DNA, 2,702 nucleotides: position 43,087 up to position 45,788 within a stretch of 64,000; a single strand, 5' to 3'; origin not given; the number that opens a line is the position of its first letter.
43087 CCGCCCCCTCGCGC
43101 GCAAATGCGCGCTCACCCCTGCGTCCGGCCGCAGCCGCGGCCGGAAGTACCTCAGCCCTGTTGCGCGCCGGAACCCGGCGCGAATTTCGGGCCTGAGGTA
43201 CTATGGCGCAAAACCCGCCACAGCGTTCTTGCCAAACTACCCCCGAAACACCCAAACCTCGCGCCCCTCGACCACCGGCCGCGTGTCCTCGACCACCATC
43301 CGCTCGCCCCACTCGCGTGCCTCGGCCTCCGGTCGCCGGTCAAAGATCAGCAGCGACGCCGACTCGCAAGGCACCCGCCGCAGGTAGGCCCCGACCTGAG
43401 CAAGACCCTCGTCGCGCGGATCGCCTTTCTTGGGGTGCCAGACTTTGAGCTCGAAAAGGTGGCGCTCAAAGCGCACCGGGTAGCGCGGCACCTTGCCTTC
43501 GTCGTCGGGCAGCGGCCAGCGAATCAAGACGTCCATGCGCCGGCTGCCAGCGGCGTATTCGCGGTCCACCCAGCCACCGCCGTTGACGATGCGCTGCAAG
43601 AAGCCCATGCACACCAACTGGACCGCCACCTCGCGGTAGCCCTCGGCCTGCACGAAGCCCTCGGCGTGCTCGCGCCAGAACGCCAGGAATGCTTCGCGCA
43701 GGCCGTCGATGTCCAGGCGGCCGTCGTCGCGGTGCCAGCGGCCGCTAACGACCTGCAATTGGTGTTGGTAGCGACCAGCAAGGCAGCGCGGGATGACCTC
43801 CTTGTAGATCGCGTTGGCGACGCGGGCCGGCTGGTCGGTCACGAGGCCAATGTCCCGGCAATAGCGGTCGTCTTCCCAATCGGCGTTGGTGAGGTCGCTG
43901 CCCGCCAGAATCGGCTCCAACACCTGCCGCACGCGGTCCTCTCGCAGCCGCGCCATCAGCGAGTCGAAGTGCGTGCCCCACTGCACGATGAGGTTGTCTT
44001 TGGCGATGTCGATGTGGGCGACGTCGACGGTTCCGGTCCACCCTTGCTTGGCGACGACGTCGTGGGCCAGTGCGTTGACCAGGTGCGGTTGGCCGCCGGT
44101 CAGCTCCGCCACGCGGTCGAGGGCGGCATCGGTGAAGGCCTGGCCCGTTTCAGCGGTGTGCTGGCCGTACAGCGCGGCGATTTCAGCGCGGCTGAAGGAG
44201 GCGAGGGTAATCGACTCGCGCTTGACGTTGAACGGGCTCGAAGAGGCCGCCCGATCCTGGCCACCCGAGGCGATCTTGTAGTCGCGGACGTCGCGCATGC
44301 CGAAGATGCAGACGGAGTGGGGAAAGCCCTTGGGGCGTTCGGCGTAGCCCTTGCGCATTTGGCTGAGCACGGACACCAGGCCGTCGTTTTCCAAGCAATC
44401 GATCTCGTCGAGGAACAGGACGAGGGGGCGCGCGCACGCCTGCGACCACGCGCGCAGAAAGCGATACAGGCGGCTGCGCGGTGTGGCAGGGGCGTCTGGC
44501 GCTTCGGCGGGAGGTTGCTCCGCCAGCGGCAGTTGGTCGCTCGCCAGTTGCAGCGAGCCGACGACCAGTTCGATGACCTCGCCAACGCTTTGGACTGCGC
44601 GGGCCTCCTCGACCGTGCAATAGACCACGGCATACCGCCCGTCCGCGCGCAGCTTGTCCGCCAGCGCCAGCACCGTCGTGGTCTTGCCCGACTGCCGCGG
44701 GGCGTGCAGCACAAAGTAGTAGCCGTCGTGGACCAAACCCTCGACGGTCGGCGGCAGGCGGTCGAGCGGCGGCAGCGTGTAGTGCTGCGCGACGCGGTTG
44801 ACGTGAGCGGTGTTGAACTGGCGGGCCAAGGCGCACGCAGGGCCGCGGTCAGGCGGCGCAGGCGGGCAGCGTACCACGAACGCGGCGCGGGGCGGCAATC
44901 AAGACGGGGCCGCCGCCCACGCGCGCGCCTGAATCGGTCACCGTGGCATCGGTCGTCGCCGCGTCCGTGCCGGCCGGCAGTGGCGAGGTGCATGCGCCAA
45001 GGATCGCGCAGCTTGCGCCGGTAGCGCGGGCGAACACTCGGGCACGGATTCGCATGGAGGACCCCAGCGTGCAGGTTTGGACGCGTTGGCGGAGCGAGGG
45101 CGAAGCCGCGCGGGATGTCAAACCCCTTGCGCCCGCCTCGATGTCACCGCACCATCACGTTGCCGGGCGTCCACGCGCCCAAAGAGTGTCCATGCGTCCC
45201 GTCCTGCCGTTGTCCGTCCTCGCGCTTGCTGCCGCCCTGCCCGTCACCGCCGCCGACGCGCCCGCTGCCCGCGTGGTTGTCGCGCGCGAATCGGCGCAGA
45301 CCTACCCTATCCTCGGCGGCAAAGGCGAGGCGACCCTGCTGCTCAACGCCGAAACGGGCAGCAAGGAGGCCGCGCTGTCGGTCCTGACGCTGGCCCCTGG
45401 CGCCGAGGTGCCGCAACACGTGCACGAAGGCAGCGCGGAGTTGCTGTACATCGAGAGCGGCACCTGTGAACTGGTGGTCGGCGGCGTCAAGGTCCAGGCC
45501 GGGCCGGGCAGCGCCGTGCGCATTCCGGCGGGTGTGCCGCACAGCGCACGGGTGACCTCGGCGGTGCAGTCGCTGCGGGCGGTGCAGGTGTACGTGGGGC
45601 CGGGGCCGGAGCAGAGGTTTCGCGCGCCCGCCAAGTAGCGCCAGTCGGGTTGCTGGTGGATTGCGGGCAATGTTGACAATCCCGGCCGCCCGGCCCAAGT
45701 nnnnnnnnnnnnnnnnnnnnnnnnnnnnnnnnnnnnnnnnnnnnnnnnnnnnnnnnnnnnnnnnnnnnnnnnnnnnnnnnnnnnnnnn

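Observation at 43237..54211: Defence-island-like cluster: AAA-ATPase/PD-(D/E)XK, NACHT STAND NTPase, Septu-like PtuAB, and an NTPase + TPR pair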

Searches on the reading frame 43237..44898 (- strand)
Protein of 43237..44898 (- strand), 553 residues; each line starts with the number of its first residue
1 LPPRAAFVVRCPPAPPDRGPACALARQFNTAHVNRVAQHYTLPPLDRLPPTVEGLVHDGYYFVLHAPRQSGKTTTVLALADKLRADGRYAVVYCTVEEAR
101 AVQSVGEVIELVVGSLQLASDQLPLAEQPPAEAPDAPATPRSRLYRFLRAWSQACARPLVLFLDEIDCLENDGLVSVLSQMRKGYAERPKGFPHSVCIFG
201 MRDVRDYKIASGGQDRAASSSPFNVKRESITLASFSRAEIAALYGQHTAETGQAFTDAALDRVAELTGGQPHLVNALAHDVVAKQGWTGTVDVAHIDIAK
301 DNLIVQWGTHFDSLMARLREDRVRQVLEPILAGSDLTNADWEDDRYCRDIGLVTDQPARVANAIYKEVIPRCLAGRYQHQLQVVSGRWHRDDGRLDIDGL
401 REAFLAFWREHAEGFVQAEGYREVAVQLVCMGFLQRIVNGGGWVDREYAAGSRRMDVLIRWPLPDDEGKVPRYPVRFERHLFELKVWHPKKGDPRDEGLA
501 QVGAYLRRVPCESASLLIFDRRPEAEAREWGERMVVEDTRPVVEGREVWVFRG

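Call 6: search_protein_families(library=pfam, proteins=[window:43237-44898:-], max_evalue=0.01)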
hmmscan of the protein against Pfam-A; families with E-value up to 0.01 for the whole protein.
window:43237-44898:- (553 aa): 5 families
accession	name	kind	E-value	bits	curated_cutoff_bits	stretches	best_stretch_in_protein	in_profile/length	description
PF14516.12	AAA_35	-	3.8e-08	33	27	1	53-360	25-318/331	AAA-like domain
PF13191.12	AAA_16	-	2.9e-07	31.6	32.6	1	61-171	26-146/167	AAA ATPase domain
PF13401.12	AAA_22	-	6.8e-06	26.9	27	1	62-205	8-127/130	AAA domain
PF00004.35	AAA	-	0.0022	18.9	21.2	0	63-173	2-73/131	ATPase family associated with various cellular activities (AAA)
PF13173.12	AAA_14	-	0.007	16.8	27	0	63-101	6-42/129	AAA domain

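Call 7: search_protein_families(library=padloc, proteins=[window:43237-44898:-], max_evalue=0.01)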
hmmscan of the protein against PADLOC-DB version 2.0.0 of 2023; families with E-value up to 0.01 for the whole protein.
window:43237-44898:- (553 aa): 0 families

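Call 8: search_protein_families(library=ncbifam, proteins=[window:43237-44898:-], max_evalue=0.01)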
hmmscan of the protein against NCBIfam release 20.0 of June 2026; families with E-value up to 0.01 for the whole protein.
window:43237-44898:- (553 aa): 0 families

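Call 32: find_homologous_proteins(query=window:43237-44898:-)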
Query window:43237-44898:- (553 aa): 2096 proteins with E <= 0.001 among 8000 candidates; the best 120 are listed.
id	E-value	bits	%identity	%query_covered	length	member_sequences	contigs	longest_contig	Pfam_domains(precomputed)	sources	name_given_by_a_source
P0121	0.0e+0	1222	100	96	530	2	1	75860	PF13401.13,PF14516.13,PF13191.13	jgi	-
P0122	0.0e+0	1020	84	96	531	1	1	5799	PF13401.13,PF14516.13,PF13191.13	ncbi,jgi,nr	ncbi:MAG: AAA-like domain-containing protein [Deltaproteobacteria bacterium]|nr:AAA-like domain-cont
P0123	5.6e-258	875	71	96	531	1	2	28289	PF13401.13,PF14516.13,PF13191.13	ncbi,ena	-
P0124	2.1e-252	857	70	96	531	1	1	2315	PF14516.13,PF13191.13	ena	-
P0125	1.1e-247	841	68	96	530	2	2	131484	PF13401.13,PF13191.13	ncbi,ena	-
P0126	4.5e-244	830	68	96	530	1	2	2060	PF14516.13,PF13191.13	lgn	-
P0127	6.4e-244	829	68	96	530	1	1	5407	PF14516.13,PF13191.13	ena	-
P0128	2.1e-230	784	65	96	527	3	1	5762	PF13191.13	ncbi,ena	-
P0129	2.1e-230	784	66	96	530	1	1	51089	PF13191.13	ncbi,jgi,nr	ncbi:MAG: ATP-binding protein [Deltaproteobacteria bacterium]|nr:ATP-binding protein [Deltaproteobac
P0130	2.7e-230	784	66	96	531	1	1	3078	PF13401.13,PF14516.13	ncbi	-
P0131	4.4e-219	747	64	96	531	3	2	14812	PF14516.13,PF13191.13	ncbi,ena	-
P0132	1.7e-217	742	64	96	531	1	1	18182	PF13401.13,PF14516.13,PF13191.13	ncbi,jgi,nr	ncbi:MAG: AAA family ATPase [Deltaproteobacteria bacterium]|nr:AAA family ATPase [Deltaproteobacteri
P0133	2.4e-217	741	63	95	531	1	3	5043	PF13401.13,PF13191.13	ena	-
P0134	5.4e-215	734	63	94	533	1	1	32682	PF13401.13,PF14516.13,PF13191.13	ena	-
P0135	5.9e-215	733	64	96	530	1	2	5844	PF13401.13,PF13191.13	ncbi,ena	-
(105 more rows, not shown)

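Call 33: find_encoding_contigs(protein=P0123, flank=10000, max_places=2)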
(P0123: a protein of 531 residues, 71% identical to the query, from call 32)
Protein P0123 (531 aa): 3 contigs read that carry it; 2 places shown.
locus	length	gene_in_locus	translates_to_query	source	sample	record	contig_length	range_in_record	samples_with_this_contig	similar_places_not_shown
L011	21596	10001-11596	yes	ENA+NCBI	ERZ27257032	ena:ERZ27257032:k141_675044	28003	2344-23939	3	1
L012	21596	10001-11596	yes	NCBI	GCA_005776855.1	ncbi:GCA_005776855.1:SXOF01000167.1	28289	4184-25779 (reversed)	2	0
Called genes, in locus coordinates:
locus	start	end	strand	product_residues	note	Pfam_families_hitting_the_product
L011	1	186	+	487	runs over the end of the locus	PF00202:Aminotran_3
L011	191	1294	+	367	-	-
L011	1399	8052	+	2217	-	PF00526:Dicty_CTDC (weak)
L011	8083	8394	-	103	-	-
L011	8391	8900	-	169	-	-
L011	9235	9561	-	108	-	-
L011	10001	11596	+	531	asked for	PF13191:AAA_16, PF13401:AAA_22 (weak), PF14516:AAA_35 (weak)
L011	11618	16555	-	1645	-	PF00526:Dicty_CTDC (weak), PF03781:FGE-sulfatase, PF11617:Cu-binding_MopE (weak), PF03781:FGE-sulfatase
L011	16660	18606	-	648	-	PF09423:PhoD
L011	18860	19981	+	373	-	PF00487:FA_desaturase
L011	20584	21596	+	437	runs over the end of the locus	PF05057:DUF676, PF07819:PGAP1 (weak)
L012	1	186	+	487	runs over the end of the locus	PF00202:Aminotran_3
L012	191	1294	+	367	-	-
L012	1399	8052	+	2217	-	PF00526:Dicty_CTDC (weak)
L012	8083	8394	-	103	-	-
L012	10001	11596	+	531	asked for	PF13191:AAA_16, PF13401:AAA_22 (weak), PF14516:AAA_35 (weak)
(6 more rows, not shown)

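Call 34: find_encoding_contigs(protein=P0125, flank=10000, max_places=2)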
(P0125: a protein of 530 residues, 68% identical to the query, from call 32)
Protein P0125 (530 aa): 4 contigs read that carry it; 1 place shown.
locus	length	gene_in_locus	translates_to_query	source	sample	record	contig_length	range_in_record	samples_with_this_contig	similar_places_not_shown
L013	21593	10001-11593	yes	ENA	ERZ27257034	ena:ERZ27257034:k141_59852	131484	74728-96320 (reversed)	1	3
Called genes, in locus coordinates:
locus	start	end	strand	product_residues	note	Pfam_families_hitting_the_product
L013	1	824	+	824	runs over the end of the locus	PF25390:WD40_RLD, PF00415:RCC1, PF13540:RCC1_2, PF25390:WD40_RLD, PF00415:RCC1, PF13540:RCC1_2 (weak), PF25390:WD40_RLD, PF13540:RCC1_2 (weak)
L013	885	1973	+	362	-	PF07603:Lcl_C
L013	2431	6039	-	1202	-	PF11617:Cu-binding_MopE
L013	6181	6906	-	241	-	PF02390:Methyltransf_4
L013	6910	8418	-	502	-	PF02074:Peptidase_M32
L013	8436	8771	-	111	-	PF00355:Rieske, PF13806:Rieske_2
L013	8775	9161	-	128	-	PF06155:GBBH-like_N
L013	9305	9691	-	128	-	-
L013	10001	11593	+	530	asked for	PF13191:AAA_16, PF13401:AAA_22 (weak)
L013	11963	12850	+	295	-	PF03099:BPL_LplA_LipB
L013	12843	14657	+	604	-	PF03169:OPT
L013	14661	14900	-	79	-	-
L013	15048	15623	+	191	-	PF05685:Uma2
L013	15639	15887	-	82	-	-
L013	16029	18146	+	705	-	PF00069:Pkinase, PF07714:PK_Tyr_Ser-Thr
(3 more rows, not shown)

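Call 64: search_solved_structures(query=A4, max_evalue=1)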
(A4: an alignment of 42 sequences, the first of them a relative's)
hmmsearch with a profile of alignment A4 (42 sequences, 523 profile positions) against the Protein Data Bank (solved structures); distinct sequences matched with E-value up to 1: 9.
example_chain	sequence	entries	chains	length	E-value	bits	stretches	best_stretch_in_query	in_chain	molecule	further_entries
9uiq_C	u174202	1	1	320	0.15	13.7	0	23-75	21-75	Replication factor C subunit 5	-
4qnn_A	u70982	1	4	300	0.16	13.5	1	9-78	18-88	Phospholipase A 1 from hornet(Vespa basalis) venom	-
6vvo_C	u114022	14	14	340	0.17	13.5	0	23-75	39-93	Replication factor C subunit 5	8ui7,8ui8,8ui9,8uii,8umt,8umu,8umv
3dm9_B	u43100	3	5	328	0.19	13.3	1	22-97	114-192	Signal recognition particle receptor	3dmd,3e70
7z6h_G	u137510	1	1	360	0.2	13.2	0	23-75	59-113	Replication factor C subunit 5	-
9zw5_A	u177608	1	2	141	0.81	11.2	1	27-65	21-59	tRNA threonylcarbamoyladenosine biosynthesis protein TsaE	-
8iuf_AB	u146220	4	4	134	0.82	11.2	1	285-330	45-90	NDUFAB1-alpha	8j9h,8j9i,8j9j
8iuf_AC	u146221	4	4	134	0.82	11.2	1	285-330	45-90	NDUFAB1-beta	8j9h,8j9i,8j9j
3d8b_A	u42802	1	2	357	0.9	11.1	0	114-147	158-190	Fidgetin-like protein 1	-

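Call 70: predict_structure(alignment_id=A4)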
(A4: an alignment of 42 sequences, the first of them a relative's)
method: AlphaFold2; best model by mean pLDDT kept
length: 530 residues; sequences in the alignment: 42
mean_pLDDT: 86.7   pTM: 0.81
mean pLDDT of the five models: 86.7, 86.4, 85.9, 84.9, 83.5
residues with pLDDT >= 90: 270; 70-90: 208; 50-70: 43; < 50: 9
segments of 3 or more residues with pLDDT < 50: 194-199, 426-428
pLDDT, mean of each block of 10 residues (from residue 1): 85 92 85 88 74 93 96 89 95 96 95 91 97 96 85 88 91 81 56 48 64 95 97 97 92 94 93 89 75 86 85 72 84 84 86 80 82 93 92 90 90 83 61 87 83 90 89 93 90 94 90 94 95
secondary structure, 60 per line:
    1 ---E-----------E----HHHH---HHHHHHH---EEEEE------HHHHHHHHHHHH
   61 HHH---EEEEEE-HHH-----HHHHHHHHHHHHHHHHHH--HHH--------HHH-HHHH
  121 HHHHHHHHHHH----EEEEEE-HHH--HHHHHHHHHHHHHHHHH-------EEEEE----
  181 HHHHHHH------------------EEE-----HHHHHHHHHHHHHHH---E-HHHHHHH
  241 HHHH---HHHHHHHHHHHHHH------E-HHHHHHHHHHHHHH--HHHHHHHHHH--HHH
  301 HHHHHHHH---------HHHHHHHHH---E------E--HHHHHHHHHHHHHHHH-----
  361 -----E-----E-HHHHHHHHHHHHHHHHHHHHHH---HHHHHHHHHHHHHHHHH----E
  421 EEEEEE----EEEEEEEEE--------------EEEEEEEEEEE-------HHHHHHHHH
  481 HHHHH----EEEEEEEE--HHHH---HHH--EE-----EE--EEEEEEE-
elements in order: H21-24 H28-34 E38-42 H49-63 E67-72 H82-99 H117-131 E136-141 H148-164 E172-176 H181-187 E206-208 H214-228 H234-244 H248-261 H270-283 H286-295 H298-308 H318-326 H340-355 H374-395 H399-415 E420-426 E431-439 E454-464 H472-485 E490-497 H500-503 E523-529

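Call 72: fold_search(model_id=the predicted structure, library=pdb)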
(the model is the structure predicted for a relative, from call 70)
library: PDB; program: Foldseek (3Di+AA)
matches with E <= 10: 1315; with E <= 0.001: 494
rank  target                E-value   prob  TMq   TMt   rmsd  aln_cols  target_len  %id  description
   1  2qby_A                1.9e-09  1.00  0.35  0.48   9.4       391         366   14  Crystal structure of a heterodimer of Cdc6/Orc1 initiators bound to origin DNA (from S. solfataricus) (released 2007-09-11)
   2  2qen                  6.8e-09  1.00  0.41  0.58   6.4       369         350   12  The walker-type atpase paby2304 of pyrococcus abyssi (released 2008-07-01)
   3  7jgr_G                1.1e-08  1.00  0.39  0.52  16.0       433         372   14  Structure of Drosophila ORC bound to DNA (84 bp) and Cdc6 (released 2020-09-09)
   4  7tfh_B                4.1e-08  1.00  0.32  0.48  13.2       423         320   13  Atomic model of the S. cerevisiae clamp-clamp loader complex PCNA-RFC bound to two DNA molecules, one at the 5'-recess (released 2022-11-16)
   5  7tjh_A                4.1e-08  1.00  0.33  0.36  14.9       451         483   10  S. cerevisiae ORC bound to 84 bp ARS1 DNA and Cdc6 (state 1) with flexible Orc6 N-terminal domain (released 2022-10-05)
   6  7thj_B                6.0e-08  1.00  0.31  0.48  12.1       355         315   14  Structure of the yeast clamp loader (Replication Factor C RFC) bound to the sliding clamp (Proliferating Cell Nuclear  (released 2022-02-16)
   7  7jgr_A                6.4e-08  1.00  0.34  0.42  16.1       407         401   13  Structure of Drosophila ORC bound to DNA (84 bp) and Cdc6 (released 2020-09-09)
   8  7st9_B                7.9e-08  1.00  0.33  0.51  12.7       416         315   13  Open state of Rad24-RFC:9-1-1 bound to a 5' ss/dsDNA junction (released 2022-03-23)
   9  8gj0_B                8.4e-08  1.00  0.30  0.40  15.4       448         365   12  E. coli clamp loader with open clamp on primed template DNA (form 1) (released 2024-03-27)
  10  7ti8_B                1.1e-07  1.00  0.33  0.51  12.6       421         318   12  Structure of the yeast clamp loader (Replication Factor C RFC) bound to the open sliding clamp (Proliferating Cell Nuc (released 2022-02-16)
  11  6vvo_B                1.4e-07  1.00  0.30  0.45  13.1       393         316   12  Structure of the human clamp loader (Replication Factor C, RFC) bound to the sliding clamp (Proliferating Cell Nuclear (released 2020-02-26)
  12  8fs5_B                1.4e-07  1.00  0.33  0.50  13.2       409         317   14  Structure of S. cerevisiae Rad24-RFC loading the 9-1-1 clamp onto a 10-nt gapped DNA in step 3 (open 9-1-1 and stably  (released 2023-06-14)
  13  7thv_B                1.4e-07  1.00  0.32  0.49  13.6       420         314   13  Structure of the yeast clamp loader (Replication Factor C RFC) bound to the sliding clamp (Proliferating Cell Nuclear  (released 2022-02-16)
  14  7pbl_C                1.6e-07  1.00  0.29  0.45  11.3       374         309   12  RuvAB branch migration motor complexed to the Holliday junction - RuvB AAA+ state s1 [t2 dataset] (released 2022-09-14)
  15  1fnn_A                1.6e-07  1.00  0.35  0.47  14.8       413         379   14  CRYSTAL STRUCTURE OF CDC6P FROM PYROBACULUM AEROPHILUM (released 2000-10-04)
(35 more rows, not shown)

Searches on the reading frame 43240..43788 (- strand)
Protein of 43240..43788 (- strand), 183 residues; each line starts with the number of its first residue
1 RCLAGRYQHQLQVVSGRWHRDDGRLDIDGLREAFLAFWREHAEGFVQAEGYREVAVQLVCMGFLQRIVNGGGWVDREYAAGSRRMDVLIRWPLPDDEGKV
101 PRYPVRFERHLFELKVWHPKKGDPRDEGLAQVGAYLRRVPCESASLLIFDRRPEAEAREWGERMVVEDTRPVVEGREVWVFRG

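Call 31: search_protein_families(library=pfam, proteins=[window:43240-43788:-], max_evalue=10)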
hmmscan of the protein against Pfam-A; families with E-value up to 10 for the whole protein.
seq(183 aa): 0 families

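Call 111: search_solved_structures(query=A8, max_evalue=10, show_alignments=2)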
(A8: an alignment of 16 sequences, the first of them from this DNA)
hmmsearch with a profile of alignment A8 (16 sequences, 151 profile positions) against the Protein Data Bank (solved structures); distinct sequences matched with E-value up to 10: 1.
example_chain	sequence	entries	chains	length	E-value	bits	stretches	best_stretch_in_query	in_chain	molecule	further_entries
9rqu_AAA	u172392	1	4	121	0.087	15.7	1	56-111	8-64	REM1.1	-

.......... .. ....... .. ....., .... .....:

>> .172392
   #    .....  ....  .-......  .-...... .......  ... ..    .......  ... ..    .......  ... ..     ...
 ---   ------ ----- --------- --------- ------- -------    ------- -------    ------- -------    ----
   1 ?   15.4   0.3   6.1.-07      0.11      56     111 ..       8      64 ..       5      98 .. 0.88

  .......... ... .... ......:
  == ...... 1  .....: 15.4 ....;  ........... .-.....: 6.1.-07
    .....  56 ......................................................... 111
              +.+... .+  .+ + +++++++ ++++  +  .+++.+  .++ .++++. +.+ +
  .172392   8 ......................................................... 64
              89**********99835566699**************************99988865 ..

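Call 112: search_protein_families(library=pfam, alignment_id=A8, max_evalue=10)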
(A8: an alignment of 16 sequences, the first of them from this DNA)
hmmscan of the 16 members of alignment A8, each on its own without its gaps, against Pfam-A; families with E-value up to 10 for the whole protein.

A. member 1, seq(159 aa): 0 families

B. families by the number of members that match (of 16 scanned): 5 families
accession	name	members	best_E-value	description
PF08011.17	PDDEXK_9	7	6e-05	PD-(D/E)XK nuclease superfamily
PF01939.22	NucS_C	3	0.0041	Endonuclease NucS C-terminal domain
PF14502.12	HTH_41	1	0.062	Helix-turn-helix domain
PF15650.12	Tox-REase-9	1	0.15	Restriction endonuclease fold toxin 9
PF23125.1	Xre-MbcA-ParS_M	1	1.1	Antitoxin Xre/MbcA/ParS-like, middle domain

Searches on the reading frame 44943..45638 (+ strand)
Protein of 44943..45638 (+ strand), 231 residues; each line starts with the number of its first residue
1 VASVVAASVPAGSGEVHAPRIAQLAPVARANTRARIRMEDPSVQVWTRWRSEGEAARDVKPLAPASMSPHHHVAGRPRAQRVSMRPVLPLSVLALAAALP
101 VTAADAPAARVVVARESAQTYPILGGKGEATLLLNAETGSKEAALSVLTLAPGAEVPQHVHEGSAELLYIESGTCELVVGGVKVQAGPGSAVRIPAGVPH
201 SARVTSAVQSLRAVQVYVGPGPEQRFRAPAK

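Call 6: search_protein_families(library=pfam, proteins=[window:44943-45638:+], max_evalue=0.01)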
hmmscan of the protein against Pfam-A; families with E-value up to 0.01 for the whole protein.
window:44943-45638:+ (231 aa): 5 families
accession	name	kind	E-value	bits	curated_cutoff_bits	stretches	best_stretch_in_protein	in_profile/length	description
PF07883.17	Cupin_2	-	5.4e-17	61.7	27.2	1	147-211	2-64/70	Cupin domain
PF02311.25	AraC_binding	-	1.4e-07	31.8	21.1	1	152-206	12-65/135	AraC-like ligand binding domain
PF05899.18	Cupin_3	-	0.00013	22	23.5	1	161-207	22-69/74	EutQ-like cupin domain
PF12973.13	Cupin_7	-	0.00054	20.2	27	1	131-202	24-87/105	ChrR Cupin-like domain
PF00190.28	Cupin_1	-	0.0067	16.4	22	0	145-203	35-100/151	Cupin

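Call 7: search_protein_families(library=padloc, proteins=[window:44943-45638:+], max_evalue=0.01)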
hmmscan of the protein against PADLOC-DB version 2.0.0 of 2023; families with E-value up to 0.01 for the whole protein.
window:44943-45638:+ (231 aa): 0 families

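Call 8: search_protein_families(library=ncbifam, proteins=[window:44943-45638:+], max_evalue=0.01)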
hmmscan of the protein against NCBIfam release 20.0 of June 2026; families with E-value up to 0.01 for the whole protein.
window:44943-45638:+ (231 aa): 0 families
